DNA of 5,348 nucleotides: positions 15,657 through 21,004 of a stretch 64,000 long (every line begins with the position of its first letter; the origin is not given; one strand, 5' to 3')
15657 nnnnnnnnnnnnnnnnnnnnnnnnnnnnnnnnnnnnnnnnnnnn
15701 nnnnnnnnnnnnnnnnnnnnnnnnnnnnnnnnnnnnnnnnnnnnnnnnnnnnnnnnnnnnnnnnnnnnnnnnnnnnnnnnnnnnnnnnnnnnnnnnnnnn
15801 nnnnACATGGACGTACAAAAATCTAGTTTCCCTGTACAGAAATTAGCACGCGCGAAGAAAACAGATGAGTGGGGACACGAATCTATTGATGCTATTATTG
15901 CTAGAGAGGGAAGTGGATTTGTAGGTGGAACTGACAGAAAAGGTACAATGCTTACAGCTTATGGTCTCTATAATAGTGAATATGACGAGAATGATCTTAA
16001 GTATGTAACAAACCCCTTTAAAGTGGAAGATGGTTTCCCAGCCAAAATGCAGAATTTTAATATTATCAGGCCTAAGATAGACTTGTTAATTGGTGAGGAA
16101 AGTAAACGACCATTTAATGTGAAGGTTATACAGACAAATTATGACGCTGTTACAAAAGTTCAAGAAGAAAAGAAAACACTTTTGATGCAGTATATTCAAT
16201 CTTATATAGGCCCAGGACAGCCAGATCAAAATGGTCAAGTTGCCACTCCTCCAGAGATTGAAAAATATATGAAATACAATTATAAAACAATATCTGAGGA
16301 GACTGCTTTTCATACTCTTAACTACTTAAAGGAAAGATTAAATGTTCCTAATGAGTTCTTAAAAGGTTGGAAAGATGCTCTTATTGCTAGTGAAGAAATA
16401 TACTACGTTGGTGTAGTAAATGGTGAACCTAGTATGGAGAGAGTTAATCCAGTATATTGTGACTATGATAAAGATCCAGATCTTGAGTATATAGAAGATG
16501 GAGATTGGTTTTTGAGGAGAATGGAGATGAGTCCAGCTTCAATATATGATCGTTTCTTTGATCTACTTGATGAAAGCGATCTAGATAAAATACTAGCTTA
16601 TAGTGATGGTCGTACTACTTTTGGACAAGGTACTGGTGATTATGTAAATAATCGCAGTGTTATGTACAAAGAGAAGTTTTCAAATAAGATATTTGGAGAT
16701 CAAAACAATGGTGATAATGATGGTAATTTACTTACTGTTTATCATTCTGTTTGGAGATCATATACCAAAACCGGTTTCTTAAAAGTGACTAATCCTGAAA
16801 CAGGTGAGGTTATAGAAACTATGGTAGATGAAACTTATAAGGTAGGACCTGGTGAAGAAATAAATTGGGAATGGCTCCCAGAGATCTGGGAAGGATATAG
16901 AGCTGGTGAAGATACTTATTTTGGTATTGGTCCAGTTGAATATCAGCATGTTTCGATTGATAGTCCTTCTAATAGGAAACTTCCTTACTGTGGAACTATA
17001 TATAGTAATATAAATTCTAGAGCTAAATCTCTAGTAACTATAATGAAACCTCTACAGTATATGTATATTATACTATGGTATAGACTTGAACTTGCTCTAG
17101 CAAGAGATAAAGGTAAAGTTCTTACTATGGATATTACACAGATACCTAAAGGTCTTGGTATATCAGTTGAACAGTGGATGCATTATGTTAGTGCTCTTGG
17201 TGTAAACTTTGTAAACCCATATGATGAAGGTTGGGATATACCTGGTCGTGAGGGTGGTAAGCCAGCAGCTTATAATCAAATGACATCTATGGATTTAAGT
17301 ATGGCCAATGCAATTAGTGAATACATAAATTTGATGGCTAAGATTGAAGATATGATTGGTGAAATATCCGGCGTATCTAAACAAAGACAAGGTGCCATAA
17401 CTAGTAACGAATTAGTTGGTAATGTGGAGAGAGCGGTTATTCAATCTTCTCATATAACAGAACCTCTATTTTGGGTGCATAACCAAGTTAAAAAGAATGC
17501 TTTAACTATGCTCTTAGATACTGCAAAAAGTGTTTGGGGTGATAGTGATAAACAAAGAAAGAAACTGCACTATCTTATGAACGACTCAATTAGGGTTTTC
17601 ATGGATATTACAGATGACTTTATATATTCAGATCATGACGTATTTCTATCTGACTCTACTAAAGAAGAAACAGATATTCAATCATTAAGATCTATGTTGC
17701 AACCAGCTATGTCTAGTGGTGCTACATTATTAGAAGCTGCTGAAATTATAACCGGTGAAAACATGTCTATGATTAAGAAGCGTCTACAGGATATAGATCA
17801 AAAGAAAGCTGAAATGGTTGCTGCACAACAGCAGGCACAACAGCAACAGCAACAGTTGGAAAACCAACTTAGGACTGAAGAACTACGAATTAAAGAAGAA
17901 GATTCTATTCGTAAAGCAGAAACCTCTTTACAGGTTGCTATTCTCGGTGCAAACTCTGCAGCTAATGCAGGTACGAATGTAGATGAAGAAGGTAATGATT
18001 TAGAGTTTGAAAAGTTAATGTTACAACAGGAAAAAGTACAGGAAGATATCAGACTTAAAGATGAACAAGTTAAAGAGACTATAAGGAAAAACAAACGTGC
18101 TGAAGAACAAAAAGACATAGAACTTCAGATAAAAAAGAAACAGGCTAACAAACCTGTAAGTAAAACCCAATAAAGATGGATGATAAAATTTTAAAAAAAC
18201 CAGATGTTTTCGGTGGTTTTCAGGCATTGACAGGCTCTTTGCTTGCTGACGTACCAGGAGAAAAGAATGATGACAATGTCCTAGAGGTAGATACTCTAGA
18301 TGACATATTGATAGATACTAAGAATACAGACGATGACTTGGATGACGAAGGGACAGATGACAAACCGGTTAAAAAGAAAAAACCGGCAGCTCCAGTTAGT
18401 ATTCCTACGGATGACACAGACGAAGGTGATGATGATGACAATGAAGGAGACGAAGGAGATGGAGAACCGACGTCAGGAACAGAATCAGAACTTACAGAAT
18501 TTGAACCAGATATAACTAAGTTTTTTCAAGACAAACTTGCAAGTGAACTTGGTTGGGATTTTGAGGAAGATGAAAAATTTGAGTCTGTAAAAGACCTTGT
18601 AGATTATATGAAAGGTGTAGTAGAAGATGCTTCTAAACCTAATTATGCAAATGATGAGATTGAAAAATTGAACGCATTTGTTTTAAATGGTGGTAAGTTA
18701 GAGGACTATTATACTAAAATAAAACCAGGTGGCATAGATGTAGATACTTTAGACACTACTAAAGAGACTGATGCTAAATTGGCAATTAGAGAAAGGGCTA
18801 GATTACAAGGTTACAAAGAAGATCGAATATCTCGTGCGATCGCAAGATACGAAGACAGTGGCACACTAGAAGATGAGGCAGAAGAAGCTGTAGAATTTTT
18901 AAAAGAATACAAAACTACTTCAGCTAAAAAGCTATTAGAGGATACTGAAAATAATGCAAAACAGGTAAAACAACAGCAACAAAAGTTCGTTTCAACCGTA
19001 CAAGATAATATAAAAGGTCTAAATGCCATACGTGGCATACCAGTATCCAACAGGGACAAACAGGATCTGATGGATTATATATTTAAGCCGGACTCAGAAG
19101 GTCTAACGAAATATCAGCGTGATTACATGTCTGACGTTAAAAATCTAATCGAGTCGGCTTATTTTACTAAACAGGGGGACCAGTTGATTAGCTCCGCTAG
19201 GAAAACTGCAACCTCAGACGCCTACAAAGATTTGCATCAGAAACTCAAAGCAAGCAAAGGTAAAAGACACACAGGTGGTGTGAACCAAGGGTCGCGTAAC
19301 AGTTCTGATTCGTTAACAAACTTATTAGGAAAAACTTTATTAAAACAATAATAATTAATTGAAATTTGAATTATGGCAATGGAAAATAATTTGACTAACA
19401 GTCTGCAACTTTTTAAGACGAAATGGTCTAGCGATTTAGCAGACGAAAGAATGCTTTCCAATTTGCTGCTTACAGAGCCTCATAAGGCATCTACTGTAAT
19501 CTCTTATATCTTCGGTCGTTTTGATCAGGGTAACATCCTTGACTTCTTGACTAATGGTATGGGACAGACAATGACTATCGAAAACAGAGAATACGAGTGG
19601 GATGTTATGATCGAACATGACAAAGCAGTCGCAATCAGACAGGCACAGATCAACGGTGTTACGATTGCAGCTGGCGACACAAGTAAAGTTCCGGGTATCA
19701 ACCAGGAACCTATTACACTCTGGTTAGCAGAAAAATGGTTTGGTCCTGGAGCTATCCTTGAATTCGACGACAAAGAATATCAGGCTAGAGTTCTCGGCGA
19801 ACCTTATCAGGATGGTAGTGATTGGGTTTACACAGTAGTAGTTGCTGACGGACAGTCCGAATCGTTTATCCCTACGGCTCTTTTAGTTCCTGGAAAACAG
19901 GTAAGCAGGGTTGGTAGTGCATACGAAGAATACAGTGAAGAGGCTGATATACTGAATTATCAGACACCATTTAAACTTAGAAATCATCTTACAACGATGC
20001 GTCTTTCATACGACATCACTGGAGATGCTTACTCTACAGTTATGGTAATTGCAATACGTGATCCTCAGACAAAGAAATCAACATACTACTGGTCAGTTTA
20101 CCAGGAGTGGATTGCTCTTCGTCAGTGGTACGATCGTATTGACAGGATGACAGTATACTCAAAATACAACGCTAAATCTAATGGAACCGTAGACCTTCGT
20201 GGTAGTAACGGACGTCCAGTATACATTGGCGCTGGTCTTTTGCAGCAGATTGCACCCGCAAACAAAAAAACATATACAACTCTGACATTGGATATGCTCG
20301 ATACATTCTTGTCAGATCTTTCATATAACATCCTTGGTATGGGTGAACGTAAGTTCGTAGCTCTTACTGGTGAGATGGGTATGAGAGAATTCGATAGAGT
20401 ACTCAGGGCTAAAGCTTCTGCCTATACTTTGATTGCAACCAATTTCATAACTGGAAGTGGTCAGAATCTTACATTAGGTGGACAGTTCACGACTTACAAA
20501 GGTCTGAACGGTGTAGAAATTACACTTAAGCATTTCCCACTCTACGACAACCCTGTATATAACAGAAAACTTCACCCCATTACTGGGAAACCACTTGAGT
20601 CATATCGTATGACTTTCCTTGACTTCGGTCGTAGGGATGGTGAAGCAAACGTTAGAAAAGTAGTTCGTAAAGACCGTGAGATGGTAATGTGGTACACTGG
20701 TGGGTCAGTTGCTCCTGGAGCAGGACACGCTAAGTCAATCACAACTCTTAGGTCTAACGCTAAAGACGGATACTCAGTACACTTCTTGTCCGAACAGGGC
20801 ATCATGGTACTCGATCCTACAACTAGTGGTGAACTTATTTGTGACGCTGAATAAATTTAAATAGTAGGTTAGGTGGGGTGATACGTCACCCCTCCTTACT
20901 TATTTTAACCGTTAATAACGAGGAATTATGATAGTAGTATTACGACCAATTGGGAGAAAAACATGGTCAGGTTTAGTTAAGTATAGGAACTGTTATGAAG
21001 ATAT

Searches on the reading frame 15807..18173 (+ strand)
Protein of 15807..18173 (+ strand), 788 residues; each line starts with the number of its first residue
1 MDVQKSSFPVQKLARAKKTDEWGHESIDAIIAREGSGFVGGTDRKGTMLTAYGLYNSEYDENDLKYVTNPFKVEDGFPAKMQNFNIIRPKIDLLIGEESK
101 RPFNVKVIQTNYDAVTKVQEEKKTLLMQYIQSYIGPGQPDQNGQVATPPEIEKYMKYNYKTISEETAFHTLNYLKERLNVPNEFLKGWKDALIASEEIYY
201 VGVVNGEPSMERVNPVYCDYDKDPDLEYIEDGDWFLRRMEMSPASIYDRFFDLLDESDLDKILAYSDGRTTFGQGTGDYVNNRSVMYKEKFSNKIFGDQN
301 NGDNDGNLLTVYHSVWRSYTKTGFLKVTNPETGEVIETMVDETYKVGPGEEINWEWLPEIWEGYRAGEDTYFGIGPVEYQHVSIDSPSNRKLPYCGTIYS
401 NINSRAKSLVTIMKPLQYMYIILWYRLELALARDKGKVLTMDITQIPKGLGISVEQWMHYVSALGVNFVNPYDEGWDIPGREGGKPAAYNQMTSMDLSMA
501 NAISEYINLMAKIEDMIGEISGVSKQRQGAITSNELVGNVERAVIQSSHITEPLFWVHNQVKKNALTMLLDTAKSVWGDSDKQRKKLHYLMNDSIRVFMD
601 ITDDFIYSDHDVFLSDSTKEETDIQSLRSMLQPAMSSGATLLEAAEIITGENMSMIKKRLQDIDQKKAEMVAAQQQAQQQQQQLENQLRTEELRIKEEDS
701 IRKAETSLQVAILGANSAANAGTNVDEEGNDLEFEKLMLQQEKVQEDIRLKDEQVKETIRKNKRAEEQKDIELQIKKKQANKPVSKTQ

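Call 22: search_protein_families(library=phrogs, proteins=[window:15807-18173:+], max_evalue=0.00001)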
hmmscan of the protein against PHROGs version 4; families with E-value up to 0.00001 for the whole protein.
window:15807-18173:+ (788 aa): 1 family
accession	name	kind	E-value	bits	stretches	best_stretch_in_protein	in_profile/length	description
phrog_6547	-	head and packaging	8.4e-146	488.2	1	4-786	5-809/827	portal protein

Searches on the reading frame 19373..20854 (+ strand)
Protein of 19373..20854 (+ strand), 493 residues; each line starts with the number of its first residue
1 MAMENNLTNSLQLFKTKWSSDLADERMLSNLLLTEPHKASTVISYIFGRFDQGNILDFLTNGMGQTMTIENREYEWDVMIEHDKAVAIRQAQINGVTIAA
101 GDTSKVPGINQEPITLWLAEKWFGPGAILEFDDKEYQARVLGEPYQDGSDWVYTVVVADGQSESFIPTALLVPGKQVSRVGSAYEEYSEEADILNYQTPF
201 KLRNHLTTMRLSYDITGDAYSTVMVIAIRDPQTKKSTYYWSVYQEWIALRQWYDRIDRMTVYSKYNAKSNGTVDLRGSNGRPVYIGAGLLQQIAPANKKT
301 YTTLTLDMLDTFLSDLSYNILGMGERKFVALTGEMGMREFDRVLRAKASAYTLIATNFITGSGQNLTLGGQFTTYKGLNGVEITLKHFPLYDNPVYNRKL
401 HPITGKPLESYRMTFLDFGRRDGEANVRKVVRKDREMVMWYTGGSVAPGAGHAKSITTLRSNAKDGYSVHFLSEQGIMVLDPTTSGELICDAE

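Call 22: search_protein_families(library=phrogs, proteins=[window:19373-20854:+], max_evalue=0.00001)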
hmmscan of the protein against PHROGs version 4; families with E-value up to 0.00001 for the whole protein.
window:19373-20854:+ (493 aa): 1 family
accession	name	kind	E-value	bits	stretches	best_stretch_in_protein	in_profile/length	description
phrog_11589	-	head and packaging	9.9e-126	421.1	1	6-491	3-493/495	major head protein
